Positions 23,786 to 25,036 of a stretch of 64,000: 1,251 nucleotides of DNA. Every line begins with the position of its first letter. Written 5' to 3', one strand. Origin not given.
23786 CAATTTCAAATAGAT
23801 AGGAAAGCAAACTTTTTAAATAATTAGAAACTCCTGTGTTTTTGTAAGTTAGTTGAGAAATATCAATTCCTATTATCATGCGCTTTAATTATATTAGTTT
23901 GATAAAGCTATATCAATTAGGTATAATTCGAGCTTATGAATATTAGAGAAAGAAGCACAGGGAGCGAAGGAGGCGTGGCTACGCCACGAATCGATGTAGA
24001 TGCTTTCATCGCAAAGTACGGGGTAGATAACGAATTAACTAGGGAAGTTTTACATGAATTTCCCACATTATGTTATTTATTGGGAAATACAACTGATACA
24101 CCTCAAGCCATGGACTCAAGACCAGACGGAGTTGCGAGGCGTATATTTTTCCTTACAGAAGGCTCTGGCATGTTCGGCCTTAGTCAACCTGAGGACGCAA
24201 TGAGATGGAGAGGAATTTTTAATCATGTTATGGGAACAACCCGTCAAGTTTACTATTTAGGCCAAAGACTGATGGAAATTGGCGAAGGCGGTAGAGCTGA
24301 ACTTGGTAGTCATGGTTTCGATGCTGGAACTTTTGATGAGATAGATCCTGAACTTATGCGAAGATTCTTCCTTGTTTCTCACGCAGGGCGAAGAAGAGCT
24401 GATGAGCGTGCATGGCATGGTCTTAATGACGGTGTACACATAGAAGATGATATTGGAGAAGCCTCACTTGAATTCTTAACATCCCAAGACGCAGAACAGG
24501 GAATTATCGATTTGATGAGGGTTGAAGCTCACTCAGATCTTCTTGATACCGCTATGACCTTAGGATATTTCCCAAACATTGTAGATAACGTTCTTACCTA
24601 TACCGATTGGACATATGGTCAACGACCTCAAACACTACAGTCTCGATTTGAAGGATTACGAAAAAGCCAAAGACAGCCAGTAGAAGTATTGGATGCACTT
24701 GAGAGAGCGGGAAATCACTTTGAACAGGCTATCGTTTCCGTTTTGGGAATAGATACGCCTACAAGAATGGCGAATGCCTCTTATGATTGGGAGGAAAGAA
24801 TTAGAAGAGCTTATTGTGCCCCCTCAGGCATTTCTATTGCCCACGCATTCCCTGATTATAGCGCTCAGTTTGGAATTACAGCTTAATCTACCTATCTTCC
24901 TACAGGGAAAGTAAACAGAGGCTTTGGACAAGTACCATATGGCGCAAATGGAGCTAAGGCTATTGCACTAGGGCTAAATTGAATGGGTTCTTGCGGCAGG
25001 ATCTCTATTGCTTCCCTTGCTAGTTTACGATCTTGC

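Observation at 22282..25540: Non-glycan gene block (Fic AMPylator, NTase-like ORF, 2H phosphoesterase) splitting a >40-kb glycan operon next to a half glycosyltransferase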

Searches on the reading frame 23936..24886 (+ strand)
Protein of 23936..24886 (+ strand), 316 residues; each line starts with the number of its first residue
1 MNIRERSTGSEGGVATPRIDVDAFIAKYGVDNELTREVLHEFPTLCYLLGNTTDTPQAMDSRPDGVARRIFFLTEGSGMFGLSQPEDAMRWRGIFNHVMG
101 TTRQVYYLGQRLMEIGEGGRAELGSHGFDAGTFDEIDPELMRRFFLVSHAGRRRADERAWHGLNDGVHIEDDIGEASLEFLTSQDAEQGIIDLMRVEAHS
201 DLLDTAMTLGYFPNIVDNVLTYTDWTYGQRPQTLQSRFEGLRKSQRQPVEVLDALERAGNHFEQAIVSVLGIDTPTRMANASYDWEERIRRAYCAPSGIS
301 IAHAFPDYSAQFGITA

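Call 3: search_protein_families(library=pfam, proteins=[window:23936-24886:+], max_evalue=0.1)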
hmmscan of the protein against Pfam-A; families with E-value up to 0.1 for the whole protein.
window:23936-24886:+ (316 aa): 0 families

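Call 4: search_protein_families(library=ncbifam, proteins=[window:23936-24886:+], max_evalue=0.1)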
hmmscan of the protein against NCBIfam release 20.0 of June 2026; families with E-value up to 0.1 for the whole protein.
window:23936-24886:+ (316 aa): 0 families

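Call 7: find_encoding_contigs(protein=window:23936-24886:+, flank=10000, max_places=10)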
Protein window:23936-24886:+ (316 aa): no gene with exactly this product is on record in the collection.
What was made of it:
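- Tried and rejected: The exact-sequence look-up of ORF3 found nothing (call 7).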

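Call 9: find_homologous_proteins(query=window:23936-24883:+, max_evalue=0.001)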
Query window:23936-24883:+ (316 aa): 62 proteins with E <= 0.001 among 2206 candidates.
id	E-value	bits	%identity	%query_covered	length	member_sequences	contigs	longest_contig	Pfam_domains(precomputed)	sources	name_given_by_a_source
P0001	6.8e-213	724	100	100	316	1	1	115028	-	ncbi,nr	ncbi:MAG: hypothetical protein HY344_04750 [Candidatus Levybacteria bacterium]|nr:hypothetical prote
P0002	8.5e-183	625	84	100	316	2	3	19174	-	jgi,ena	-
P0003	2.4e-176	603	83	100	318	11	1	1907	-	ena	-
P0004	9.2e-173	592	81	100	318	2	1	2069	-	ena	-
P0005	2.1e-171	587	81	100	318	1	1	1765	-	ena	-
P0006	3.7e-170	583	80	99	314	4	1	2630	-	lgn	-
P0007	2.5e-169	580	78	100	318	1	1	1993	-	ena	-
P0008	9.5e-169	579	80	99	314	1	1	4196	-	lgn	-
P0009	1.9e-151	522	71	100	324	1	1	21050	-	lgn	-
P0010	3.1e-150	518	70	100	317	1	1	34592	-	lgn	-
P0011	2.2e-100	354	53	94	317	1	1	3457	-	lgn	-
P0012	3.0e-99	350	55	94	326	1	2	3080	-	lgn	-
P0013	3.1e-99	350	54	94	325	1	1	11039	-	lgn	-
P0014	1.3e-98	348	52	94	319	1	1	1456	-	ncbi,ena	-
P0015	2.4e-98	347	52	95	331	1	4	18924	-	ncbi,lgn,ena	ncbi:MAG: hypothetical protein AAB803_00850 [Patescibacteria group bacterium]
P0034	5.7e-81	290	46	93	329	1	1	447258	-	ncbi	-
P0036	2.4e-80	288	44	92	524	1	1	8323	PF00300.28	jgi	jgi:broad specificity phosphatase PhoE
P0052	2.1e-69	252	44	92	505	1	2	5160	-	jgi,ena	-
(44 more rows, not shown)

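Call 12: find_encoding_contigs(protein=P0002, flank=10000, max_places=4)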
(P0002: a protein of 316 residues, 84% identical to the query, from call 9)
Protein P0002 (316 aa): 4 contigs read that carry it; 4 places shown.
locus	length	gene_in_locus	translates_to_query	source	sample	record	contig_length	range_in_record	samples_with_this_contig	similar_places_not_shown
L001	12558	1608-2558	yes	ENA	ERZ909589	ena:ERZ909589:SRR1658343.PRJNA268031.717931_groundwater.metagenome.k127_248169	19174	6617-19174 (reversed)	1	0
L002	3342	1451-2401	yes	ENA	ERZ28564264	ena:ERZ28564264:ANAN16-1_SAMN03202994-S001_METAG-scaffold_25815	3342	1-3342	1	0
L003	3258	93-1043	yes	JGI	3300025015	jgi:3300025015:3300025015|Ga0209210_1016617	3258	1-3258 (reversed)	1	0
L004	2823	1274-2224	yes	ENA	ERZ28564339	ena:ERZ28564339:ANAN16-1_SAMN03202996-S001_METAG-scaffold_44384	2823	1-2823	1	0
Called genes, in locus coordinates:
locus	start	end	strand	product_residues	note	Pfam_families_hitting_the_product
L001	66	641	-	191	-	PF13439:Glyco_transf_4 (faint)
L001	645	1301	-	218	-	PF08843:AbiEii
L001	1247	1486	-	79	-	-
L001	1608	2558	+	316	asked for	-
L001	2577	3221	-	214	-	PF13563:2_5_RNA_ligase2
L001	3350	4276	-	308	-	-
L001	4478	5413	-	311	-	PF00535:Glycos_transf_2, PF10111:Glyco_tranf_2_2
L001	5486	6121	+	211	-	PF13489:Methyltransf_23, PF07021:MetW, PF13847:Methyltransf_31, PF08241:Methyltransf_11, PF08242:Methyltransf_12, PF13649:Methyltransf_25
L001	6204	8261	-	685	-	-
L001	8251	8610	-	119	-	-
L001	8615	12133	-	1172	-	-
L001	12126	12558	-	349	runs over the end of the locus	PF00535:Glycos_transf_2, PF13641:Glyco_tranf_2_3 (weak)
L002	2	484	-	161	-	?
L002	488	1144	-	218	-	PF08843:AbiEii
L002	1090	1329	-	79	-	-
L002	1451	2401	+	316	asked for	-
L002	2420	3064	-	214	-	PF13563:2_5_RNA_ligase2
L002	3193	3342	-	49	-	?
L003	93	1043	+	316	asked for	-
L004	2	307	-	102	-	?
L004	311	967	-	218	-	PF08843:AbiEii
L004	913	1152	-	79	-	-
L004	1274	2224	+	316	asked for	-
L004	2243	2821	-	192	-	?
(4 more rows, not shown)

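Call 18: find_encoding_contigs(protein=P0010, flank=10000, max_places=2)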
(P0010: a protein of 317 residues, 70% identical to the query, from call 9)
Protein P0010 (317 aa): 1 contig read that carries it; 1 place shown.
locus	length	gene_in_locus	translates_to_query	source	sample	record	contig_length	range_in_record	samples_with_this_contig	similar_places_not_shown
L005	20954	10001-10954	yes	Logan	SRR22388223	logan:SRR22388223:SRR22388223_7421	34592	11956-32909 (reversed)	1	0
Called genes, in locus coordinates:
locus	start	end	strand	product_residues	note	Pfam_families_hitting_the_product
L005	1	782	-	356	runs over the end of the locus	PF00534:Glycos_transf_1, PF13692:Glyco_trans_1_4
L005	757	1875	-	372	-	PF13439:Glyco_transf_4, PF00534:Glycos_transf_1, PF13692:Glyco_trans_1_4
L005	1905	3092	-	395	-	PF13439:Glyco_transf_4, PF13692:Glyco_trans_1_4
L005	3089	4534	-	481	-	PF13231:PMT_2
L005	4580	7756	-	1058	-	-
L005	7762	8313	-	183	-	PF00132:Hexapep, PF14602:Hexapep_2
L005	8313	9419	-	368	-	PF13439:Glyco_transf_4 (weak), PF20706:GT4-conflict, PF00534:Glycos_transf_1, PF13692:Glyco_trans_1_4, PF13524:Glyco_trans_1_2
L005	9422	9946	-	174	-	PF13439:Glyco_transf_4 (weak)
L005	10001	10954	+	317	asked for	-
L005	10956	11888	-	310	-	PF00535:Glycos_transf_2, PF10111:Glyco_tranf_2_2 (weak)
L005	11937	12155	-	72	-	-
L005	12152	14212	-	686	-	-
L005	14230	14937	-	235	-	PF01209:Ubie_methyltran, PF02353:CMAS, PF13489:Methyltransf_23, PF05175:MTS, PF13847:Methyltransf_31, PF08241:Methyltransf_11, PF08242:Methyltransf_12, PF13649:Methyltransf_25, +3 more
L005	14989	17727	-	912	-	-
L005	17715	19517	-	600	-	PF13231:PMT_2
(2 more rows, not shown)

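Call 19: find_encoding_contigs(protein=P0009, flank=10000, max_places=2)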
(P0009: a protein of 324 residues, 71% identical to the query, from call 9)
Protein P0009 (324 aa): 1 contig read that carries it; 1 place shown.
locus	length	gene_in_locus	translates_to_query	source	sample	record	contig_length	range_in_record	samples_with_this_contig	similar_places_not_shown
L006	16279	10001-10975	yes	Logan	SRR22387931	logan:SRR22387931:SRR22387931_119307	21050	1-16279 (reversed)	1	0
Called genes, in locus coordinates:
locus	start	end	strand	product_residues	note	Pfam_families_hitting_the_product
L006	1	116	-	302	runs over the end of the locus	PF00535:Glycos_transf_2, PF13641:Glyco_tranf_2_3, PF13632:Glyco_trans_2_3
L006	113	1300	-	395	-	PF13439:Glyco_transf_4, PF13692:Glyco_trans_1_4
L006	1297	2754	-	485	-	PF13231:PMT_2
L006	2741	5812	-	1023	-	PF04932:Wzy_C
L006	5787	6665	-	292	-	PF00535:Glycos_transf_2, PF10111:Glyco_tranf_2_2, PF13641:Glyco_tranf_2_3, PF13712:Glyco_tranf_2_5 (faint), PF13632:Glyco_trans_2_3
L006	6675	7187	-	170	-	PF25087:GMPPB_C (faint), PF25084:LbH_EIF2B (faint), PF00132:Hexapep, PF14602:Hexapep_2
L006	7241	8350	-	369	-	PF20706:GT4-conflict, PF00534:Glycos_transf_1, PF13692:Glyco_trans_1_4, PF13524:Glyco_trans_1_2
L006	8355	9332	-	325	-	PF02661:Fic, PF08220:HTH_DeoR (weak)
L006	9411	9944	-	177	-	PF13439:Glyco_transf_4 (weak)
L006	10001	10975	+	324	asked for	-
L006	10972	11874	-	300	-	-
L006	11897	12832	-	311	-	PF00535:Glycos_transf_2, PF10111:Glyco_tranf_2_2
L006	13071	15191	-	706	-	-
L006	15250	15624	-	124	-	PF05635:23S_rRNA_IVP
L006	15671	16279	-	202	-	?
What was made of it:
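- Fic occurs without 2H in L006 (call 19).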

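Call 21: search_protein_representatives(protein=window:23936-24883:+)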
Query: 316 residues. Proteins with E-value up to 0.001 (for the whole library): 62; up to 1e-10: 45; up to 1e-30: 37. The best 62 are listed.
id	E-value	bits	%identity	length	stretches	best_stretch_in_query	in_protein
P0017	7.4e-93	327.5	54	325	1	17-307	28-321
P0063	2.7e-81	289.5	44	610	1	15-309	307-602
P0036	7.5e-81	288.1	44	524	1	18-309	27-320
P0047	1.2e-72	261.2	51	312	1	68-310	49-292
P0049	7.7e-71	255.2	42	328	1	20-305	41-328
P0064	2.1e-70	253.8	43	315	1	19-308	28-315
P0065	3.2e-70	253.2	44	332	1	19-312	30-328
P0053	1.0e-67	244.9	43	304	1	17-312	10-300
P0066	2.0e-67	244.0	45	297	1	32-312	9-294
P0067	4.1e-66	239.7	43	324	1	19-309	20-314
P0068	2.3e-64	233.9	40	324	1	15-309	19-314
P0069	2.8e-63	230.4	40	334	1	19-308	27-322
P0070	8.0e-62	225.6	41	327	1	18-308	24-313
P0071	9.1e-62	225.4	39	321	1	18-312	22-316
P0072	4.6e-60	219.8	41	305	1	18-307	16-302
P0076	1.4e-56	208.4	42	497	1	19-309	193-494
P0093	4.0e-22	95.2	33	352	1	25-309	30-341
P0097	9.6e-13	64.4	32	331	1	44-300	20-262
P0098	6.6e-12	61.6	32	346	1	55-294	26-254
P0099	1.1e-09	54.3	34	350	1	44-244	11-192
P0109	4.5e-05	39.2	37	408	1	48-116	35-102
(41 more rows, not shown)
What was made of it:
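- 23936..24886 (+): ORF3 (316 aa), a member of a small Patescibacteria-restricted family with no Pfam model. It has a remote HD/HDOD-like helical fold and is an ancestral core gene of the locus. It is not an NTase. 62 representative clusters out of 1.84 billion (call 21).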

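Call 22: search_protein_families(library=pfam, proteins=[P0063, P0036, P0076, P0052, P0109, P0097, P0098, P0099, P0093], max_evalue=0.01)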
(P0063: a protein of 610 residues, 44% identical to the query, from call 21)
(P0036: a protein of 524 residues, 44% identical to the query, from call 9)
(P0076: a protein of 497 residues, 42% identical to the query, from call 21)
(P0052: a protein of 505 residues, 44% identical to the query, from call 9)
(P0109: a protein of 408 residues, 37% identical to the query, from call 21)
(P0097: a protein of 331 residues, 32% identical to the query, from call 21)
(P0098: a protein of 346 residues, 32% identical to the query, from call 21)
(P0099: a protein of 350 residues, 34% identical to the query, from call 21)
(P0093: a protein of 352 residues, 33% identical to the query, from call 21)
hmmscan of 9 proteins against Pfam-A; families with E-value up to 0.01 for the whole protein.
P0063 (610 aa): 1 family
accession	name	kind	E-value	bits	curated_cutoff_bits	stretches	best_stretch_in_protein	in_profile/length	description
PF00535.33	Glycos_transf_2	-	3.4e-06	27.5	23.3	1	52-198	14-160/168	Glycosyl transferase family 2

P0036 (524 aa): 1 family
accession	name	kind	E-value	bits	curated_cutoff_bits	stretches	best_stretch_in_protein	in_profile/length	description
PF00300.27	His_Phos_1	-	9.3e-18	65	21.7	1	324-476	2-156/194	Histidine phosphatase superfamily (branch 1)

P0076 (497 aa): 0 families

P0052 (505 aa): 0 families

P0109 (408 aa): 0 families

P0097 (331 aa): 0 families

P0098 (346 aa): 0 families

P0099 (350 aa): 0 families

P0093 (352 aa): 0 families

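Call 27: find_related_loci(query=A3, collection=genome_contigs, flank=10000)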
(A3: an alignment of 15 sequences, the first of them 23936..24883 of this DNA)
Query A3 (316 aa) in genome_contigs; peptide patterns used: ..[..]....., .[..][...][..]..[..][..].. (x = any residue, [..] = any of these).
33 stretches matched a pattern; 7 encode a relative of the query (tblastn E <= 1e-3); 7 distinct loci.
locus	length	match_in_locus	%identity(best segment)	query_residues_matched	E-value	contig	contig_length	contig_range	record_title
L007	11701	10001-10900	52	14-312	6e-104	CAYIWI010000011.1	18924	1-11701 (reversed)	MAG TPA_asm: uncultured Gammaproteobacteria bacterium isolate ERP119705_co3_560 genome assembly, contig: NODE_3377_lengt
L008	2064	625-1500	54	19-307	2e-106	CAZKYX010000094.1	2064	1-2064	MAG TPA_asm: uncultured Gammaproteobacteria bacterium isolate SRP286056_co1_17 genome assembly, contig: NODE_103949_leng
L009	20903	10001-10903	48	8-308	1e-95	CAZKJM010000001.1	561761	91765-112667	MAG TPA_asm: uncultured Gammaproteobacteria bacterium isolate binchicken_co20_415 genome assembly, contig: NODE_8_length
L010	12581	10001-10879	46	21-312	2e-82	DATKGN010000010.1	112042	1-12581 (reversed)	MAG TPA_asm: Patescibacteria group bacterium isolate SMAG_U14552 k141_90481, whole genome shotgun sequence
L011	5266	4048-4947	45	19-313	2e-77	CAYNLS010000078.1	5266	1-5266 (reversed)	MAG TPA_asm: uncultured Gammaproteobacteria bacterium isolate SRP269290_co3_853 genome assembly, contig: NODE_23832_leng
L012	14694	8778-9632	41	18-302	6e-69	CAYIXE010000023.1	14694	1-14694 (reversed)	MAG TPA_asm: uncultured Gammaproteobacteria bacterium isolate ERP119705_co7_214 genome assembly, contig: NODE_3396_lengt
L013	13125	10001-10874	49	21-308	3e-70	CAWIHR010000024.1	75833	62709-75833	MAG: uncultured Chloroflexia bacterium isolate MFD03726.bin.2.159 genome assembly, contig: contig_19922, whole genome sh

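Call 34: predict_structure(alignment_id=A2)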
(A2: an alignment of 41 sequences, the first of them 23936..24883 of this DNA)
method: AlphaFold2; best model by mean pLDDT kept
length: 316 residues; sequences in the alignment: 41
mean_pLDDT: 93.6   pTM: 0.90
mean pLDDT of the five models: 93.6, 93.5, 93.3, 93.2, 93.0
residues with pLDDT >= 90: 287; 70-90: 13; 50-70: 3; < 50: 13
segments of 3 or more residues with pLDDT < 50: 1-13
pLDDT, mean of each block of 10 residues (from residue 1): 38 64 98 98 98 97 92 98 97 98 99 96 96 96 98 97 97 96 96 90 92 97 97 97 94 97 98 98 98 98 97 90
secondary structure, 60 per line:
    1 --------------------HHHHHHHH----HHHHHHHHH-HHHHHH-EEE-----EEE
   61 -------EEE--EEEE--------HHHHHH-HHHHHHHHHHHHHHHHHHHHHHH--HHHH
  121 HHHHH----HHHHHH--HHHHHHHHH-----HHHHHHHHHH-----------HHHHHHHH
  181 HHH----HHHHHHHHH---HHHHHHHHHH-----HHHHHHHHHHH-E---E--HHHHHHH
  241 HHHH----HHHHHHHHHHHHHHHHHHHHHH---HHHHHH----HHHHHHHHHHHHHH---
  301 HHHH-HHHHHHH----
elements in order: H21-28 H33-41 H43-48 E50-52 E58-60 E68-70 E73-76 H85-90 H92-114 H117-125 H130-135 H138-146 H152-161 H173-183 H188-196 H200-209 H215-225 H234-244 H249-270 H274-279 H284-297 H301-304 H306-312
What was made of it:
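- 23936..24886 (+): AF2 pLDDT 93.6 (call 34).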
